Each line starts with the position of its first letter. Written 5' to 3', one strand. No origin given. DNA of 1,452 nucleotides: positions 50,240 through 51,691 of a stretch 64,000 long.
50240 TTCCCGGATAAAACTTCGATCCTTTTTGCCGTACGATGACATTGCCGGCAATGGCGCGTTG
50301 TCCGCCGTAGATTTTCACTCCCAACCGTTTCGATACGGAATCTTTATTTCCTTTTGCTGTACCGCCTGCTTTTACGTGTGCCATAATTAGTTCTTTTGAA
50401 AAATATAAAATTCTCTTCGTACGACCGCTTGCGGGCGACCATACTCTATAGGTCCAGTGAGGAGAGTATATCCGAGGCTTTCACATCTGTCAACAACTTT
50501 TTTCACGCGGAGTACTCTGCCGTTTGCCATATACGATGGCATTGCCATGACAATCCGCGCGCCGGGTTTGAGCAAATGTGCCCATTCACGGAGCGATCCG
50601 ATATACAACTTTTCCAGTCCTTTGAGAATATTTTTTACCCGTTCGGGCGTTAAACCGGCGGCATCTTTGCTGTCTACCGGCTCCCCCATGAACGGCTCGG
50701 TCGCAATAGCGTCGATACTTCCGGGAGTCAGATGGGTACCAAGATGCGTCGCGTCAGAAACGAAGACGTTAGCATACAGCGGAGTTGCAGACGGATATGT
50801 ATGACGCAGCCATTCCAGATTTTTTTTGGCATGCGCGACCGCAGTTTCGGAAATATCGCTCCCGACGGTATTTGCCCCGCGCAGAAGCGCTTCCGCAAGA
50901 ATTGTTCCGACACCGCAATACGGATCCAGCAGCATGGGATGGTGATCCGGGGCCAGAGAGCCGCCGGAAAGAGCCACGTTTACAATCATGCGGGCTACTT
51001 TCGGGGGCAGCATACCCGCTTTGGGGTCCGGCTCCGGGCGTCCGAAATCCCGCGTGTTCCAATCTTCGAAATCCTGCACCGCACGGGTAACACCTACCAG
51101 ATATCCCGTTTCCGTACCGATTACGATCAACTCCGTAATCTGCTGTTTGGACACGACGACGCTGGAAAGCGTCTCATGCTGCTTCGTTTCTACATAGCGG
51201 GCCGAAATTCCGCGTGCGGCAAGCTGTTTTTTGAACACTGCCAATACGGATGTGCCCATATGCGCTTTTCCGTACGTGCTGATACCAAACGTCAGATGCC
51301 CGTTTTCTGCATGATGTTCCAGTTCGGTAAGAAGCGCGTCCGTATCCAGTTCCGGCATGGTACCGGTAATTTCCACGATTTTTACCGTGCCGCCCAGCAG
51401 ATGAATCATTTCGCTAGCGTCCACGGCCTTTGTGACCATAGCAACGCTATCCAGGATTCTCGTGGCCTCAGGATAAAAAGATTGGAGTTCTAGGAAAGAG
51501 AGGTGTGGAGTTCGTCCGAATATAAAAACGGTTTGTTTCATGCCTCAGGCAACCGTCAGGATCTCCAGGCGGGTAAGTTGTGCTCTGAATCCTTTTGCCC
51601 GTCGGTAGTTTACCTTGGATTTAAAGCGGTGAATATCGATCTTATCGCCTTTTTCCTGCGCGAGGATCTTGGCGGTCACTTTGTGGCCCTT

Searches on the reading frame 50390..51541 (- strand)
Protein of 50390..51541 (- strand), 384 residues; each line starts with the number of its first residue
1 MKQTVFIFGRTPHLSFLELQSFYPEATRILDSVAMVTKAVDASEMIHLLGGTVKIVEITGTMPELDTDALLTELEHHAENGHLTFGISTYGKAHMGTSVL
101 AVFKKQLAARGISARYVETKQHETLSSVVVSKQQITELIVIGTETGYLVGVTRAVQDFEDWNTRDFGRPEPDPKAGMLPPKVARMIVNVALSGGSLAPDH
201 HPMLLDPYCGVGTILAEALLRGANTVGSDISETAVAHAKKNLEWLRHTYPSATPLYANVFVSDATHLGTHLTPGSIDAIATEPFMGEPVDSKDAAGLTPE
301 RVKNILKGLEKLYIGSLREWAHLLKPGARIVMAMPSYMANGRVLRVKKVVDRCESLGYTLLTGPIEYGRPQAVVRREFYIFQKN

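Call 33: search_protein_families(library=pfam, proteins=[window:50390-51541:-])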
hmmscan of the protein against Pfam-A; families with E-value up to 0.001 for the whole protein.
window:50390-51541:- (384 aa): 5 families
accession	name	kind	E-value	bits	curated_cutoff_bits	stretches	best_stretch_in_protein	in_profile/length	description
PF01170.24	UPF0020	-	1.7e-06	28.3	22.3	1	176-294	10-140/197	RMKL-like, methyltransferase domain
PF08241.18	Methyltransf_11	-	0.00011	23.2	21.2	0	206-280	2-65/95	Methyltransferase domain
PF01555.25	N6_N4_Mtase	-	0.00017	22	26.7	0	204-240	185-221/221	DNA methylase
PF13649.12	Methyltransf_25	-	0.00049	21.2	27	0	205-279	2-68/97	Methyltransferase domain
PF03602.21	Cons_hypoth95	-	0.00092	19.4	24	0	202-249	43-91/182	Conserved hypothetical protein 95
